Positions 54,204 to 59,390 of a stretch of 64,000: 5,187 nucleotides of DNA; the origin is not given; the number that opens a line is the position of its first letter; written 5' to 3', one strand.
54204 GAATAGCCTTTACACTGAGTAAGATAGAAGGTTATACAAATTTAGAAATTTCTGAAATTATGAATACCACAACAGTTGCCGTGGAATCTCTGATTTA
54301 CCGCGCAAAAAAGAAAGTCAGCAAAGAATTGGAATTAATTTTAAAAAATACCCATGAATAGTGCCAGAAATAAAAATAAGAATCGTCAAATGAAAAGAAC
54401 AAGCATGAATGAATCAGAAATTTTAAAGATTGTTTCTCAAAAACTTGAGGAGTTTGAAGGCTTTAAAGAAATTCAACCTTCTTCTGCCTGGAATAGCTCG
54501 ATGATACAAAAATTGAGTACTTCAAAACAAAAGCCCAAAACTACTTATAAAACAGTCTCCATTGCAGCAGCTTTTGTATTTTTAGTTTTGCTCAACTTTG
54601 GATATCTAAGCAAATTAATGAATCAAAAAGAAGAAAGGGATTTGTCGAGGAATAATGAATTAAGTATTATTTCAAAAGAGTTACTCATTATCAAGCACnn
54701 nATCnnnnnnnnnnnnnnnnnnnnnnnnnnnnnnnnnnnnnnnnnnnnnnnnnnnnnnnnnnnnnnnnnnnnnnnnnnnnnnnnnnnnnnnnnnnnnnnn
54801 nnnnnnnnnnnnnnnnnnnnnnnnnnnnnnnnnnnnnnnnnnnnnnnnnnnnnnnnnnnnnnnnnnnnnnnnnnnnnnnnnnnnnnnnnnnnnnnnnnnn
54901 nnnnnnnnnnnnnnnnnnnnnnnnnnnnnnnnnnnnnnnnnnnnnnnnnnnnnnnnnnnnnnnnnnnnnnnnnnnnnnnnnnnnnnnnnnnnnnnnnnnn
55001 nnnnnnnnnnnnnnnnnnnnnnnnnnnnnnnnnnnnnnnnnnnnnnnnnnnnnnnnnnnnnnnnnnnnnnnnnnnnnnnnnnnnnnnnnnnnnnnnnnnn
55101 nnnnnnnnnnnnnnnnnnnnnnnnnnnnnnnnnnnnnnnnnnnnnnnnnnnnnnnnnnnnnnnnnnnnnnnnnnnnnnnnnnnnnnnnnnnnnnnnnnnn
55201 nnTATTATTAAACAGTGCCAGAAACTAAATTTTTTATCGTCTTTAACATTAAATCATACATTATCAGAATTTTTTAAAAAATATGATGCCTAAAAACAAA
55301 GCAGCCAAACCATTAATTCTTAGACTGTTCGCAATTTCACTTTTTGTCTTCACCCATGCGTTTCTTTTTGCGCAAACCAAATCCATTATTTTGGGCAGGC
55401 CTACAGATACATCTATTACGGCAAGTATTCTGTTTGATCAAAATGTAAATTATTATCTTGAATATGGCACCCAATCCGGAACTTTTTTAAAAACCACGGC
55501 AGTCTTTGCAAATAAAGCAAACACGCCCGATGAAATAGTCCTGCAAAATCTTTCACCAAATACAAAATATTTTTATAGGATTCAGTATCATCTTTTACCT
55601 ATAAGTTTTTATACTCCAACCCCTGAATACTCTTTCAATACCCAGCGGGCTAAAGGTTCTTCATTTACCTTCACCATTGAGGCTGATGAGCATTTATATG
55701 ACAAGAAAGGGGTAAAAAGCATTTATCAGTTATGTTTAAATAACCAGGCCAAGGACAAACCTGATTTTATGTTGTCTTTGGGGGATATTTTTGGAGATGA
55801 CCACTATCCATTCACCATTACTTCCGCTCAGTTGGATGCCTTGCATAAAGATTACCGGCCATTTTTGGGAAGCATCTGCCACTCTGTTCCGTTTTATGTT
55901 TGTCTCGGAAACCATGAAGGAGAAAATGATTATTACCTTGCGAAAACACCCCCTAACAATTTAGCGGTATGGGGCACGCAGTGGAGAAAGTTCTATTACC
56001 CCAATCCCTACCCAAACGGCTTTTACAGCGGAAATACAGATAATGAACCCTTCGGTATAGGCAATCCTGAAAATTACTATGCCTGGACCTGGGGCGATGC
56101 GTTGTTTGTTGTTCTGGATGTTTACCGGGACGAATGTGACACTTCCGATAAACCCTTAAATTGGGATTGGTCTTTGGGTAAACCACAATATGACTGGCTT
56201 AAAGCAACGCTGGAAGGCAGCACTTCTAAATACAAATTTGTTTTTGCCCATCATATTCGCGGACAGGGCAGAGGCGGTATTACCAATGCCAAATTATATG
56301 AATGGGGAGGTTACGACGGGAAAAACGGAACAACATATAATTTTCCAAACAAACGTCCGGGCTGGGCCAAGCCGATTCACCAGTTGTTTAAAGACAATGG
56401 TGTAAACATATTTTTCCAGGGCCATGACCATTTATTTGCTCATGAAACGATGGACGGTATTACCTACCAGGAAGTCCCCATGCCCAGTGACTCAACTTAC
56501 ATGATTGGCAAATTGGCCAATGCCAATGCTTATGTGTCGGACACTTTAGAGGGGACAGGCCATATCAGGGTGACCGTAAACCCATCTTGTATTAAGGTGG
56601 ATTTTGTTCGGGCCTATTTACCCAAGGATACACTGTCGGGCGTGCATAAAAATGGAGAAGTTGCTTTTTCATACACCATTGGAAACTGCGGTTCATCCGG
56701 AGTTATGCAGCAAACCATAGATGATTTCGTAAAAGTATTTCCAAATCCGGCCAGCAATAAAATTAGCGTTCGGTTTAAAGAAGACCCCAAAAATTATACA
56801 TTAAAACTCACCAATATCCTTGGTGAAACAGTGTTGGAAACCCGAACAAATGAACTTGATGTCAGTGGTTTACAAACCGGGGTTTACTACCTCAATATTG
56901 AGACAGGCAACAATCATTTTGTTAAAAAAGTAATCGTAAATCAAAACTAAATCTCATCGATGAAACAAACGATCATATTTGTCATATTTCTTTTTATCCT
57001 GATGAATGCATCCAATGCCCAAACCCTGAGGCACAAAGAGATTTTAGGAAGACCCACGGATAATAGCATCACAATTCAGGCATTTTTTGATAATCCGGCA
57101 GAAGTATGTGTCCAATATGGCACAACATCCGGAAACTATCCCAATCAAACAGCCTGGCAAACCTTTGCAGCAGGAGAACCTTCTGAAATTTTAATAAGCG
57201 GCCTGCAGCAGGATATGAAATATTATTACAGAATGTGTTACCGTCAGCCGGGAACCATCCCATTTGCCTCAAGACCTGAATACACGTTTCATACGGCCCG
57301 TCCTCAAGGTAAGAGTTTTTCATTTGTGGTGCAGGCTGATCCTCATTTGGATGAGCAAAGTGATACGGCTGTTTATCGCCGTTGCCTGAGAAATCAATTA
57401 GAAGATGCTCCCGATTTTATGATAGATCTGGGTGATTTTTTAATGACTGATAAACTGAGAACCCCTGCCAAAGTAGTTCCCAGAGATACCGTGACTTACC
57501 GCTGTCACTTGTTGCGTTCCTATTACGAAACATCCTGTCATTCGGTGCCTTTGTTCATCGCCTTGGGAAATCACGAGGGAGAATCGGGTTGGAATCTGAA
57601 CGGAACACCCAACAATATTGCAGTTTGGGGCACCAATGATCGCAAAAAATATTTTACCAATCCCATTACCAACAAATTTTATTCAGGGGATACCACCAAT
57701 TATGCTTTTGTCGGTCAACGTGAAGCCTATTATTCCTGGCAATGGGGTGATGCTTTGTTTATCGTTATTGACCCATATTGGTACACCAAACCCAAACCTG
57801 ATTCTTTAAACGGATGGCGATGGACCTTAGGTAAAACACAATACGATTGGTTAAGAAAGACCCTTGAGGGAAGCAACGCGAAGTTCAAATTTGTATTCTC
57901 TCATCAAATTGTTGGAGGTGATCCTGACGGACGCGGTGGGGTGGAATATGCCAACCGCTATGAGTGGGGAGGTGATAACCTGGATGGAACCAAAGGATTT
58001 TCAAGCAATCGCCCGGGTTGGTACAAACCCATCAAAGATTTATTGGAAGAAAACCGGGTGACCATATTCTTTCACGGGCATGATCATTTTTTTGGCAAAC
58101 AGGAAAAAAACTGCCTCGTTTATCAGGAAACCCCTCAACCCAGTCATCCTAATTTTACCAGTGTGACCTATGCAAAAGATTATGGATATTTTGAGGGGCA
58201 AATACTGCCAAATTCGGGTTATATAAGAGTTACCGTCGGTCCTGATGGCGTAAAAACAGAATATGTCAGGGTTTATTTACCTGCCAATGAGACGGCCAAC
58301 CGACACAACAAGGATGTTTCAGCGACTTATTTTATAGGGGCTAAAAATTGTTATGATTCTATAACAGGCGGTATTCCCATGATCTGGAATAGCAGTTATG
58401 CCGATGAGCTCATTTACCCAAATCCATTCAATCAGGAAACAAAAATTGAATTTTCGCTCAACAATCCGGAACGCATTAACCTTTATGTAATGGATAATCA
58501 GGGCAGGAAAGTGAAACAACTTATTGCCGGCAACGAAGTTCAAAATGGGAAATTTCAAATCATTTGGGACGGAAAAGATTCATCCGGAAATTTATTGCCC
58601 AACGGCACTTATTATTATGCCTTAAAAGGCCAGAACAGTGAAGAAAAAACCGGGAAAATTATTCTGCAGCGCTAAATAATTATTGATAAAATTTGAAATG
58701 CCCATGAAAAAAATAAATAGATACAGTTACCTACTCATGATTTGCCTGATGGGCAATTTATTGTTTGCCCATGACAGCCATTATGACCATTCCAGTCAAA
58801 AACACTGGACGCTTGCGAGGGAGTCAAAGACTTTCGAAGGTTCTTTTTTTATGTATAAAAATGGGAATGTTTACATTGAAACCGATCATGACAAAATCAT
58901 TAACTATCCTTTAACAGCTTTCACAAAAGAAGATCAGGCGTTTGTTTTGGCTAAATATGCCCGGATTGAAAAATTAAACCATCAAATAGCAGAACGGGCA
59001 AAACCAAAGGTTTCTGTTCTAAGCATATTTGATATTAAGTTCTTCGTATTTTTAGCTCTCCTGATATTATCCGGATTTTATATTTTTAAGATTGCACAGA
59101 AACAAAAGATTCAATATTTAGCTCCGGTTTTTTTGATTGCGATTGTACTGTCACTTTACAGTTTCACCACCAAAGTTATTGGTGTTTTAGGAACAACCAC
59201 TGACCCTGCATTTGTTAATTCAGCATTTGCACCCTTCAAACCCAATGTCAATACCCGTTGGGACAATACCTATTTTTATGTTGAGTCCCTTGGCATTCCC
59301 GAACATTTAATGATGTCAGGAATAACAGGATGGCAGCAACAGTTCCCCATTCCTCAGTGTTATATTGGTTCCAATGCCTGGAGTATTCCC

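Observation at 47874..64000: Sixteen-kb run of T9SS-cargo genes with segmental paralogy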

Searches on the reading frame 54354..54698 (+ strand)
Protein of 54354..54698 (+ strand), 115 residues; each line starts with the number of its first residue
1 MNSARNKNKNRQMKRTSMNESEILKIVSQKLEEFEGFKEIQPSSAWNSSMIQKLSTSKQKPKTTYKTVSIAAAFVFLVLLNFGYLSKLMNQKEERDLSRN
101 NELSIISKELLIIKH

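Call 8: search_protein_families(library=pfam, proteins=[window:54354-54698:+], max_evalue=0.01)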
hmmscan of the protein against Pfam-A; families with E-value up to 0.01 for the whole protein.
window:54354-54698:+ (115 aa): 0 families

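Call 41: search_protein_families(library=ncbifam, proteins=[window:54354-54698:+], max_evalue=0.01)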
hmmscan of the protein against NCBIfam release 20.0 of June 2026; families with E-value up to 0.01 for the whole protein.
window:54354-54698:+ (115 aa): 0 families

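Call 42: search_protein_families(library=pfam, proteins=[window:54354-54698:+], max_evalue=5)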
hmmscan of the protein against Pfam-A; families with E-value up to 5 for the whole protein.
window:54354-54698:+ (115 aa): 0 families

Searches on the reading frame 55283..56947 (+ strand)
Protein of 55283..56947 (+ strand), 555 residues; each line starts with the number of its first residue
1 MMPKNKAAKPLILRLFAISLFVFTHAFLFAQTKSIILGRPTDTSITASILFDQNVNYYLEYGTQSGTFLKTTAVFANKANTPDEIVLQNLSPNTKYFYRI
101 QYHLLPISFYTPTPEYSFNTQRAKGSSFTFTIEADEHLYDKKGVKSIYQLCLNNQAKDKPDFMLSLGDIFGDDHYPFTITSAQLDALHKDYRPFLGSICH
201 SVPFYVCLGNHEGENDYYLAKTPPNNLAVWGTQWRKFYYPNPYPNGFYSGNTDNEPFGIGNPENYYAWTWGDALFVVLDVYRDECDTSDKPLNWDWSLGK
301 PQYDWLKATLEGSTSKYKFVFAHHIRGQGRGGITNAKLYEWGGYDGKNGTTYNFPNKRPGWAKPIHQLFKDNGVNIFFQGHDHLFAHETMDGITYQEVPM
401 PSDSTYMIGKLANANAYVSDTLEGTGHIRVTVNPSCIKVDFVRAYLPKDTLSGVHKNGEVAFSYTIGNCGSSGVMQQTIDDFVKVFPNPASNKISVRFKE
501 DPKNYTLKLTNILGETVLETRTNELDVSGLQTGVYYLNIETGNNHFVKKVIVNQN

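Call 5: search_protein_families(library=pfam, proteins=[window:55283-56947:+], max_evalue=0.01)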
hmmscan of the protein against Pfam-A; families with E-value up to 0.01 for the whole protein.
window:55283-56947:+ (555 aa): 4 families
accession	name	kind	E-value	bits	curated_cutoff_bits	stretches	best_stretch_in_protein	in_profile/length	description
PF18962.6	Por_Secre_tail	-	4.3e-14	53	27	1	485-552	1-75/75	Secretion system C-terminal sorting domain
PF00149.33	Metallophos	-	5.4e-08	33.9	21.5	1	152-383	22-189/191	Calcineurin-like phosphoesterase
PF16656.11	Pur_ac_phosph_N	-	0.0013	19.7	30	1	54-120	29-93/93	Purple acid Phosphatase, N-terminal domain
PF09423.15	PhoD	-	0.0027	17.3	27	0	201-330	85-219/343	PhoD-like phosphatase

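Call 6: search_protein_families(library=ncbifam, proteins=[window:55283-56947:+], max_evalue=0.01)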
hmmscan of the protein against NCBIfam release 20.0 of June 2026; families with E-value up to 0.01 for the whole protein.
window:55283-56947:+ (555 aa): 4 families
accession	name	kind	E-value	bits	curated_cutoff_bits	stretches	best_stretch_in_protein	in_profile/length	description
TIGR04183.1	Por_Secre_tail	domain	1.4e-11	44.2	23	1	485-553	1-72/72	T9SS type A sorting domain-containing protein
NF038113.1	T9SSA_dep_M36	equivalog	1.4e-09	36.7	885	1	466-553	777-869/869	T9SS-dependent M36 family metallopeptidase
NF050177.1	TapA_OM_Porphy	equivalog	0.001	17.9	500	1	481-552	469-543/544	TapA/TapC family T9SS-dependent outer membrane protein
TIGR03767.1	P_acnes_RR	hypoth_equivalog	0.0073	15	330.75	0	265-325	293-347/496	TIGR03767 family metallophosphoesterase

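Call 16: search_solved_structures(query=window:55283-56947:+, max_evalue=0.01)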
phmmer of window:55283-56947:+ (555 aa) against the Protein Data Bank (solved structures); distinct sequences matched with E-value up to 0.01: 2.
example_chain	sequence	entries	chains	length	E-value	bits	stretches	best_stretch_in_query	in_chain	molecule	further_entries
8glj_D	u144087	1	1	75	0.0003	22.6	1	481-551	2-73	Por secretion system C-terminal sorting domain-containing protein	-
8glk_D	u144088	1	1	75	0.00062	21.6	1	484-553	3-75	Endonuclease I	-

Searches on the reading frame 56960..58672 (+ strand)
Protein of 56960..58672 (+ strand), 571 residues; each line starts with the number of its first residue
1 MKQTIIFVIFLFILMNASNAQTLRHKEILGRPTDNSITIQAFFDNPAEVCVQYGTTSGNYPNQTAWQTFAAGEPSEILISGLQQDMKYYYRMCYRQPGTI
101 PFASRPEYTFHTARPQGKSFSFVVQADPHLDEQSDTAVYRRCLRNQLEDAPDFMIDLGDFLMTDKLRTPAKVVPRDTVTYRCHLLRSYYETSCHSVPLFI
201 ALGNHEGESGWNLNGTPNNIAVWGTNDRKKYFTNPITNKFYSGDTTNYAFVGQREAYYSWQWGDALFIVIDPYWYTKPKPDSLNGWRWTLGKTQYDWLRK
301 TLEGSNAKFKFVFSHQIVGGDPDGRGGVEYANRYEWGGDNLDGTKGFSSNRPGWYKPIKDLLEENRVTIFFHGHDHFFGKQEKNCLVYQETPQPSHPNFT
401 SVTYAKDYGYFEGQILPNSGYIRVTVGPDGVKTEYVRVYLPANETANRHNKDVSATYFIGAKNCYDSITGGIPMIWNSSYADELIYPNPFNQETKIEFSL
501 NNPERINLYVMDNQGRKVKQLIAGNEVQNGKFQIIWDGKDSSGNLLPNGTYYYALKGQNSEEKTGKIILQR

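Call 5: search_protein_families(library=pfam, proteins=[window:56960-58672:+], max_evalue=0.01)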
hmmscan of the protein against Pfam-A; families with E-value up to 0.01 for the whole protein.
window:56960-58672:+ (571 aa): 6 families
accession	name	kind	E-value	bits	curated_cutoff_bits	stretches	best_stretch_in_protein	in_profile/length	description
PF00149.33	Metallophos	-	3.8e-09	37.7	21.5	1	121-376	2-189/191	Calcineurin-like phosphoesterase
PF13860.13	FlgD_ig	-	3.9e-09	36.8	27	1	492-560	8-78/79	FlgD Ig-like domain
PF13585.12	CHU_C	-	2.1e-05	25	27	1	490-566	14-83/86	CHU_C Type IX secretion signal domain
PF16656.11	Pur_ac_phosph_N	-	2.2e-05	25.4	30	1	44-112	22-93/93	Purple acid Phosphatase, N-terminal domain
PF18962.6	Por_Secre_tail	-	2.6e-05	24.9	27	1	485-568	1-74/75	Secretion system C-terminal sorting domain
PF09423.15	PhoD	-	9.7e-05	22.1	27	1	226-379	122-269/343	PhoD-like phosphatase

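Call 6: search_protein_families(library=ncbifam, proteins=[window:56960-58672:+], max_evalue=0.01)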
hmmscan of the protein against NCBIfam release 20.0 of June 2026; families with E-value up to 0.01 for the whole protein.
window:56960-58672:+ (571 aa): 10 families
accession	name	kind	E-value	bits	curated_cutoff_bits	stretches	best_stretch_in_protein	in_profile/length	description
NF033707.1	T9SS_sortase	equivalog_domain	1e-09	36.6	420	1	483-569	999-1094/1095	type IX secretion system sortase PorU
NF005176.1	PRK06655.1-1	equivalog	1.3e-07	31.7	230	1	502-563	95-155/197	flagellar hook assembly protein FlgD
TIGR04183.1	Por_Secre_tail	domain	3.5e-07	30.1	23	1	485-570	1-72/72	T9SS type A sorting domain-containing protein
NF009453.0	PRK12813.1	equivalog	1.1e-05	25.1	264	1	502-562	122-178/223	flagellar basal body rod modification protein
NF038113.1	T9SSA_dep_M36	equivalog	0.00016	20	885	1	482-569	792-868/869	T9SS-dependent M36 family metallopeptidase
NF009452.0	PRK12812.1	equivalog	0.00023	20.5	258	1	505-559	153-208/289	flagellar basal body rod modification protein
NF052323.1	T9SSA_dep_M6i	equivalog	0.00076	17.5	600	1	486-568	961-1037/1043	T9SS-dependent M6-like inactivated metalloprotease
TIGR04131.1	Bac_Flav_CTERM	domain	0.0014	18.7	35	1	501-571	24-85/85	T9SS type B sorting domain-containing protein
NF009277.0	PRK12634.1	equivalog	0.0014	18.7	333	1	506-553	124-170/221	flagellar basal body rod modification protein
NF053608.1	Lsa66_OmpA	equivalog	0.0025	16.3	700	1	511-560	184-231/581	fibronectin-binding adhesin Lsa66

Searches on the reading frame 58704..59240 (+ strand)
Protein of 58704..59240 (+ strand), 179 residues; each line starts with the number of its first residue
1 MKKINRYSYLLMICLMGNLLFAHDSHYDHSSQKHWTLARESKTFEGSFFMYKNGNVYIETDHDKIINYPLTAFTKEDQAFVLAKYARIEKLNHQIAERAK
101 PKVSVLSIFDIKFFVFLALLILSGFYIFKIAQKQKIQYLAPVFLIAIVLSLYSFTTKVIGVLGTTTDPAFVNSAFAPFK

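Call 42: search_protein_families(library=pfam, proteins=[window:58704-59240:+], max_evalue=5)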
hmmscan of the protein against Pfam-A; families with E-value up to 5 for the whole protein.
window:58704-59240:+ (179 aa): 1 family
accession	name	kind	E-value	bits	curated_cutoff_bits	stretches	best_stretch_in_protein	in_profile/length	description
PF20098.4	DUF6488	-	0.064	13.6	27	1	1-40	1-40/110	Family of unknown function (DUF6488)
